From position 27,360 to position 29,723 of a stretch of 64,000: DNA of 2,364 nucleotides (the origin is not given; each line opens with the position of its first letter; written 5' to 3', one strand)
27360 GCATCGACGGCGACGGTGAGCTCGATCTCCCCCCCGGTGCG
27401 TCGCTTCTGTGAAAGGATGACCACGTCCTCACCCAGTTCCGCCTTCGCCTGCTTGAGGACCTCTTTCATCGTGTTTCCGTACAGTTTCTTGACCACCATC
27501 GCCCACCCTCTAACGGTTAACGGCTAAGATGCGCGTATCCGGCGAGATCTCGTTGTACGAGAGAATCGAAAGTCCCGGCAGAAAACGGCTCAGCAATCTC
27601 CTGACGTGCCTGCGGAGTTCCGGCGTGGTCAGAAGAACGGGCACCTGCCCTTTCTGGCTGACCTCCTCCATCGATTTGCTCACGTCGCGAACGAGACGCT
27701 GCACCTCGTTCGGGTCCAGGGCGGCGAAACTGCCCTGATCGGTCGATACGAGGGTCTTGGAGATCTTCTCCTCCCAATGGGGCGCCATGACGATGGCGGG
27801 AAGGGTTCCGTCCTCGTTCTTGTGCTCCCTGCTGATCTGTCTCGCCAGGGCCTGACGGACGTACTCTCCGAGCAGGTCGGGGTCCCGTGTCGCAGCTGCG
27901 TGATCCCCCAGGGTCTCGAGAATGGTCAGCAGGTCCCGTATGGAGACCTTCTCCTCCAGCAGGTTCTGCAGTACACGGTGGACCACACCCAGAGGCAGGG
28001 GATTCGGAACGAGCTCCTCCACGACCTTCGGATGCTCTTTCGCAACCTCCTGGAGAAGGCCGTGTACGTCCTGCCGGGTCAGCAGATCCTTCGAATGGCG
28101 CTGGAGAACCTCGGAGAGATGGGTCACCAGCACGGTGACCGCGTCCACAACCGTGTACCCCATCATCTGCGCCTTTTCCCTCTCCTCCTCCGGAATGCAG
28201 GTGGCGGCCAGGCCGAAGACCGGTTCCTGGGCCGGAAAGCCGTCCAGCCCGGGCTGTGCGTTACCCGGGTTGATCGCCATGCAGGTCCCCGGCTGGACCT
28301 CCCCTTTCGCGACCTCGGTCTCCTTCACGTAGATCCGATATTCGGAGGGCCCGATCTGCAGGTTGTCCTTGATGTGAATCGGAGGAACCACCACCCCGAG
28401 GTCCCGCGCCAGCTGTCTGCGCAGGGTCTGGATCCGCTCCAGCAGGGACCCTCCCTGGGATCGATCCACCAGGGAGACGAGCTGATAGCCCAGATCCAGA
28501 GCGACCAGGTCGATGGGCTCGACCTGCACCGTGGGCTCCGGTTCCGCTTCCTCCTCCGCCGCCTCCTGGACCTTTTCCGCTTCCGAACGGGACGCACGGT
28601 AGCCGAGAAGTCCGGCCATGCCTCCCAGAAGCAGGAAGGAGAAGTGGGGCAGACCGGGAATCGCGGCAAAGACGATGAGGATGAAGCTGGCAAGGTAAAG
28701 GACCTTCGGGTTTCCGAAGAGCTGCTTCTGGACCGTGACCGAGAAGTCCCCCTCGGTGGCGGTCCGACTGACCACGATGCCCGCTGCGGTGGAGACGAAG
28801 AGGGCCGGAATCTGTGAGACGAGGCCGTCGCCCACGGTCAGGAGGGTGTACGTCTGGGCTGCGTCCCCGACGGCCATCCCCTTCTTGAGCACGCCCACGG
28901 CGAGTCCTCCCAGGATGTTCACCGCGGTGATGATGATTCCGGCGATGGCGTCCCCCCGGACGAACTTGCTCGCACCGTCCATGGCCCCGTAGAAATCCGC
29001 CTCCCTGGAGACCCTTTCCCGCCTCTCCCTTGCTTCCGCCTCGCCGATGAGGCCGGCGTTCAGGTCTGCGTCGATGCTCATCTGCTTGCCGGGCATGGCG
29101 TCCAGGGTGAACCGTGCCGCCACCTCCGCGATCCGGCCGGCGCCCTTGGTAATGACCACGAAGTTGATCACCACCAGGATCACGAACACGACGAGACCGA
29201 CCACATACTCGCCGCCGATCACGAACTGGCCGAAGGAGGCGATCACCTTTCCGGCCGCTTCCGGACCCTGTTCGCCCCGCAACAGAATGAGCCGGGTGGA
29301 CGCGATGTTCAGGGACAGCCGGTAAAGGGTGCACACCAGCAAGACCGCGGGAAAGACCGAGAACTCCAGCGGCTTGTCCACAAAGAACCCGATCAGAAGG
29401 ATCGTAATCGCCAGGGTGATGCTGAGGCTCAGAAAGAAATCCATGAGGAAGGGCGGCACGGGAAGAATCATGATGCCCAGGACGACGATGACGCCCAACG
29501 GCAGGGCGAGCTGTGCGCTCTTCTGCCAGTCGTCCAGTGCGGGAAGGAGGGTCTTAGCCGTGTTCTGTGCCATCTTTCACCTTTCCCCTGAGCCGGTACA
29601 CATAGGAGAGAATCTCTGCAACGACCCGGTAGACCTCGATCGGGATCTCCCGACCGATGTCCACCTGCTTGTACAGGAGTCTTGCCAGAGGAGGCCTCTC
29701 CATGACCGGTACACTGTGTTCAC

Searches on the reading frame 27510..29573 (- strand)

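Call 90: search_protein_families(library=pfam, proteins=[window:27510-29573:-], max_evalue=0.00001)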
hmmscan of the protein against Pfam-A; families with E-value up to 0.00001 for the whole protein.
window:27510-29573:- (687 aa): 1 family
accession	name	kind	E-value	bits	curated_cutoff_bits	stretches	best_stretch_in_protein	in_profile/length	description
PF00771.25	FHIPEP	-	1.3e-273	910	29.1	1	31-680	1-656/657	FHIPEP family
